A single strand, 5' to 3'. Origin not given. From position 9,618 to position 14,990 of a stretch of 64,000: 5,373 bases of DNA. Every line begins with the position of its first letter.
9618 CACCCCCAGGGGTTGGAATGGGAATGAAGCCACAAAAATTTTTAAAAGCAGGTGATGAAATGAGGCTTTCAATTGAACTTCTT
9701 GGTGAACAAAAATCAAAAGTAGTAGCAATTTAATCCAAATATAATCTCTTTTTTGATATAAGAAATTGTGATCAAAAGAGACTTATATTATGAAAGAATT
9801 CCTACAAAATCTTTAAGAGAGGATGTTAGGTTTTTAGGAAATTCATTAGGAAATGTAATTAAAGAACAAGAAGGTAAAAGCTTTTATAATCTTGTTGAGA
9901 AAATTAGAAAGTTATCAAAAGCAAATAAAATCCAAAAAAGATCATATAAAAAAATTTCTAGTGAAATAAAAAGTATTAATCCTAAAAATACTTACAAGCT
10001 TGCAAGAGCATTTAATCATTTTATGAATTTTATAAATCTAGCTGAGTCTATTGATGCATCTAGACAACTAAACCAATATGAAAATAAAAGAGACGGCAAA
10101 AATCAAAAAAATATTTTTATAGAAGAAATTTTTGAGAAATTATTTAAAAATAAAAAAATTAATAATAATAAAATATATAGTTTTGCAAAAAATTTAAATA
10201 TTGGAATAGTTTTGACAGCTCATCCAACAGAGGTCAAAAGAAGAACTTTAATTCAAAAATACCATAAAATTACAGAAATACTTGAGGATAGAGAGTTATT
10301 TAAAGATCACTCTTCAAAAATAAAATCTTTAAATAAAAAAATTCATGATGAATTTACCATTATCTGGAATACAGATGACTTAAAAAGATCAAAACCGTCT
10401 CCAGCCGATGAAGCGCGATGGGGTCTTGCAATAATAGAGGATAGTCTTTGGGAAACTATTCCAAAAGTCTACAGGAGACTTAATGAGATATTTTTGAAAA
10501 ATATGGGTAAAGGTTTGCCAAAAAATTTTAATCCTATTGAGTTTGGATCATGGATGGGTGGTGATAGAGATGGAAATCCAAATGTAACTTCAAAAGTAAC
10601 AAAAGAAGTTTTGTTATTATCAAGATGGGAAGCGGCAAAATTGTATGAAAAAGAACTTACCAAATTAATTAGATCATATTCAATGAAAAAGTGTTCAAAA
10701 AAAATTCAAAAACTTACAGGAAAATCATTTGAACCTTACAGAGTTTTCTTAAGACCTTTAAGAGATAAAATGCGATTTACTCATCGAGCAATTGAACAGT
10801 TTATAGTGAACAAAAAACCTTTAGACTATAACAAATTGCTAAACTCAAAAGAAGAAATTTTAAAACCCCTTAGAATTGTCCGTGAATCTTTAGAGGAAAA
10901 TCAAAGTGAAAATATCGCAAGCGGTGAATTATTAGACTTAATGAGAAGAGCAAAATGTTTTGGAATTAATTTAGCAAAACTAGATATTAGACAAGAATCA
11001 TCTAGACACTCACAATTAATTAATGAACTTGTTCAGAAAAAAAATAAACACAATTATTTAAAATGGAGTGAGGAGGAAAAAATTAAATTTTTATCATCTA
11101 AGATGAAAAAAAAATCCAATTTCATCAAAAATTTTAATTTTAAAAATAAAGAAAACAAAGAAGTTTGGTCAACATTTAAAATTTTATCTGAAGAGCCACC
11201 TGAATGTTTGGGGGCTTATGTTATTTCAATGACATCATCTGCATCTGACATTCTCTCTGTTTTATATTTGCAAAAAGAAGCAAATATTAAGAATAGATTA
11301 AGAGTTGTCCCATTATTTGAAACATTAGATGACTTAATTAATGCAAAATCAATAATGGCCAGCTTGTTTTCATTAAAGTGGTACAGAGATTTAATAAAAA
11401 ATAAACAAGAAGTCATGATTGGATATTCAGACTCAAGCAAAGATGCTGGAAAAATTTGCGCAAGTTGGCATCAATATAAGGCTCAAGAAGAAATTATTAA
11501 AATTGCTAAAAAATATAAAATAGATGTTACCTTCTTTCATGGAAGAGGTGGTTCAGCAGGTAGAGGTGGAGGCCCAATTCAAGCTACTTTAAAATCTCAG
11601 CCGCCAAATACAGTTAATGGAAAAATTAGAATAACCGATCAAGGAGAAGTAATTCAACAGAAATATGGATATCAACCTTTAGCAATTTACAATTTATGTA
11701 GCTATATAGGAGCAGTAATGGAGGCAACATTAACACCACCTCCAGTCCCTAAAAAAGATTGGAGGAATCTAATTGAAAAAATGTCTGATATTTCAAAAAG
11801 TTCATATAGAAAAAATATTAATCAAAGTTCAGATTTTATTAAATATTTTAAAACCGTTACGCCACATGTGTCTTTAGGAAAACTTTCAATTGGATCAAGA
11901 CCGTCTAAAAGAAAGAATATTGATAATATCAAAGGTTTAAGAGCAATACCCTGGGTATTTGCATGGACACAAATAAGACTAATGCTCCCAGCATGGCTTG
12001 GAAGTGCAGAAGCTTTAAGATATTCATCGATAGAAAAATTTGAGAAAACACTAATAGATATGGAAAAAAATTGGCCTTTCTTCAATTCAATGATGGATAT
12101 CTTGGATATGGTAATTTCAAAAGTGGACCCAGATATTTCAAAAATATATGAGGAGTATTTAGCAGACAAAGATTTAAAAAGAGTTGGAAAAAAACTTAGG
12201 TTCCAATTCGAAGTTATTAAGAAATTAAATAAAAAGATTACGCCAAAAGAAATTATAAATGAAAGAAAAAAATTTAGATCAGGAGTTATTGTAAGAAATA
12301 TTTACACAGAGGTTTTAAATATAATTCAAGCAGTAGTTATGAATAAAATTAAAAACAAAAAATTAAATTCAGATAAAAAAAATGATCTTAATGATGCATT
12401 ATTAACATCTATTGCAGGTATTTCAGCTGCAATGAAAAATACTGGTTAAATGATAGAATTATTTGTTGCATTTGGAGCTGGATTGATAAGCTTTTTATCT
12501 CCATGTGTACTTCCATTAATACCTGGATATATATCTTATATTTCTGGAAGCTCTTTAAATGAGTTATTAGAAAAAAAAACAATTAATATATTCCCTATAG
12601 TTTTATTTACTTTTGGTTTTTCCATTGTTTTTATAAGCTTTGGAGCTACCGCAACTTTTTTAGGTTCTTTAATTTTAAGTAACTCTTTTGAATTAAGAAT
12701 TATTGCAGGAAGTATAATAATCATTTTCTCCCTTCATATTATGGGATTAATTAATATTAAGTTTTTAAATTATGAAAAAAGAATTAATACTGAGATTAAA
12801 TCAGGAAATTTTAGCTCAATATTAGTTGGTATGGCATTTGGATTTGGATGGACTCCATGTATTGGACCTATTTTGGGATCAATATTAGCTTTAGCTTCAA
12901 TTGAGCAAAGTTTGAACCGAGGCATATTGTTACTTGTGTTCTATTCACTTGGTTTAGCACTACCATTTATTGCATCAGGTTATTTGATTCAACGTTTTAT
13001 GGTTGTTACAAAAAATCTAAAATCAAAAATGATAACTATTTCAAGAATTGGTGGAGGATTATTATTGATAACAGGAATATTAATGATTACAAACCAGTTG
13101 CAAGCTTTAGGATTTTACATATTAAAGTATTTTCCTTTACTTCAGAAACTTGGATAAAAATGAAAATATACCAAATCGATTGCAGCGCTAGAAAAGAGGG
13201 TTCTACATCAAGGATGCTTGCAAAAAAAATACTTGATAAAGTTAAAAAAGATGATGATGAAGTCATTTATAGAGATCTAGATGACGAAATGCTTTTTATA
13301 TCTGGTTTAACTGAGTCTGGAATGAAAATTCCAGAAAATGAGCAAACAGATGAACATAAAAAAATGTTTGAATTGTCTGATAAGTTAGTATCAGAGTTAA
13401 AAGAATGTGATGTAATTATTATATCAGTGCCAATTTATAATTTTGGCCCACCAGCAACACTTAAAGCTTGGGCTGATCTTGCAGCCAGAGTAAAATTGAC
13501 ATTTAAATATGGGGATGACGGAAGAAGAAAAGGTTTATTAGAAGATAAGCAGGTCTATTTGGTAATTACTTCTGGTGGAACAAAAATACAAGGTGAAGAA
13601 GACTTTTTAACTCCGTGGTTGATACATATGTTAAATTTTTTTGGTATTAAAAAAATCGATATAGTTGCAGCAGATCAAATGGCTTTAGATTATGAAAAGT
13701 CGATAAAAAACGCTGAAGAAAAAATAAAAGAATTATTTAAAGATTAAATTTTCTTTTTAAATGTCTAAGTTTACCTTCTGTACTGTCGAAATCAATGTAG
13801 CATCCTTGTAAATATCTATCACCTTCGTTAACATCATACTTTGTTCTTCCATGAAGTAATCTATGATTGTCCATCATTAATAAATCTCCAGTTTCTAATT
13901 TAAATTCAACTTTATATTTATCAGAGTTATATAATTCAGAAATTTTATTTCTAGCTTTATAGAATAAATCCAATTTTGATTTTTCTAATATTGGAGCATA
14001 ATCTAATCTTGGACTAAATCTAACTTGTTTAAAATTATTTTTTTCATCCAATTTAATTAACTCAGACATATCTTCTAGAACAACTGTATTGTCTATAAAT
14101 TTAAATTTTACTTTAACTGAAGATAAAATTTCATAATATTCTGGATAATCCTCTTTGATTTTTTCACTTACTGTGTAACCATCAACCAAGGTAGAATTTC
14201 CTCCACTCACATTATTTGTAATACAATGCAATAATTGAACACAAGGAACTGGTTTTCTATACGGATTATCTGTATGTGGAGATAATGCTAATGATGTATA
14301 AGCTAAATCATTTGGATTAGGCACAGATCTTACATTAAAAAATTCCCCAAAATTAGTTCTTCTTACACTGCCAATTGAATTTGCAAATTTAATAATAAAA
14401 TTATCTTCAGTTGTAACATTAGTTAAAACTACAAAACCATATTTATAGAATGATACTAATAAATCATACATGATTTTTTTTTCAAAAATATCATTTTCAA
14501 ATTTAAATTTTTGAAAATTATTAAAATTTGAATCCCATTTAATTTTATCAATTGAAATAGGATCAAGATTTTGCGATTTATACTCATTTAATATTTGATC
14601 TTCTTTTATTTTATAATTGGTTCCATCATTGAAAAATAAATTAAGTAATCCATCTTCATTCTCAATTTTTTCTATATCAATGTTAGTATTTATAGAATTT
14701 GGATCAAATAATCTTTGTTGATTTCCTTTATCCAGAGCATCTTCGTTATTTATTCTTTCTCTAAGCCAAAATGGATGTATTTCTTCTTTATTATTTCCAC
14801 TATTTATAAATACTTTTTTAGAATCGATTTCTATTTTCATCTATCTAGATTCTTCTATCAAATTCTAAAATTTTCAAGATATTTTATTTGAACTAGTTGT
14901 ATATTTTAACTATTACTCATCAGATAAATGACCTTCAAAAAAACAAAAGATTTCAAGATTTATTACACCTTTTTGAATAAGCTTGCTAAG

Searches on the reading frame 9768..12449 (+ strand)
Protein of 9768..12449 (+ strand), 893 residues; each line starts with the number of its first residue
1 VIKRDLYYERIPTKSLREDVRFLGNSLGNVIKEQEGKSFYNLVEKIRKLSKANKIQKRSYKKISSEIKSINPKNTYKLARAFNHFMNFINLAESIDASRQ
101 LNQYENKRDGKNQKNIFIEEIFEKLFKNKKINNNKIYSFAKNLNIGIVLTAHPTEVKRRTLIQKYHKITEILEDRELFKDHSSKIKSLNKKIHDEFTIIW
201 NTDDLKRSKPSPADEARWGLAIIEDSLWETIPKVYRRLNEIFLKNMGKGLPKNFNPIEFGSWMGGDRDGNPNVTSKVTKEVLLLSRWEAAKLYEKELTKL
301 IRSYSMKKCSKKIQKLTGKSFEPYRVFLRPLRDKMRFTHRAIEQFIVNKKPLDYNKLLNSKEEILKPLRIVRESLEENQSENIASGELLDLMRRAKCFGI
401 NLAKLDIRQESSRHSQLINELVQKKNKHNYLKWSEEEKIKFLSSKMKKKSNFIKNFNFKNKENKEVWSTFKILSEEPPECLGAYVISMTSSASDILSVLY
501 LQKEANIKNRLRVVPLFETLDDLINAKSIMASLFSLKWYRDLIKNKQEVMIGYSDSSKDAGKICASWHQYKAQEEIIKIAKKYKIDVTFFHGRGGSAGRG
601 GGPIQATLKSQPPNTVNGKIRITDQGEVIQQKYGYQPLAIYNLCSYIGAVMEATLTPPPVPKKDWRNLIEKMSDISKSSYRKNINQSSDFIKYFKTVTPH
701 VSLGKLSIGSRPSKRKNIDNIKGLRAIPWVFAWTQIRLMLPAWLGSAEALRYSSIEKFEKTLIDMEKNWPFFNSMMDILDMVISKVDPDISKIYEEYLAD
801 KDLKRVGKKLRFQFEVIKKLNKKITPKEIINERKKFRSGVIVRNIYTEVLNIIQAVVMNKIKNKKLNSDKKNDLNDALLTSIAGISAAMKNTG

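Call 83: search_protein_families(library=pfam, proteins=[window:9768-12449:+], max_evalue=0.00001)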
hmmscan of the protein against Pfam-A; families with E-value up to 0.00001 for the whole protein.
window:9768-12449:+ (893 aa): 2 families
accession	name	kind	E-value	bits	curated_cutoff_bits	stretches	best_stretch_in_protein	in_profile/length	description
PF00311.23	PEPcase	-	7.6e-279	928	22.4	1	16-893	1-919/919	Phosphoenolpyruvate carboxylase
PF14010.12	PEPcase_2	-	4.7e-12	45.6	25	1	508-831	171-483/493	Phosphoenolpyruvate carboxylase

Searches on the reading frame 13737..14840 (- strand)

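Call 83: search_protein_families(library=pfam, proteins=[window:13737-14840:-], max_evalue=0.00001)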
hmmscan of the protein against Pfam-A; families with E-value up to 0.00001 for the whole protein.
window:13737-14840:- (367 aa): 1 family
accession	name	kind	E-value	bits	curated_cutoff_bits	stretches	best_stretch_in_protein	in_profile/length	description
PF02668.22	TauD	-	9.5e-41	140.9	27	1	130-348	33-267/267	Taurine catabolism dioxygenase TauD, TfdA family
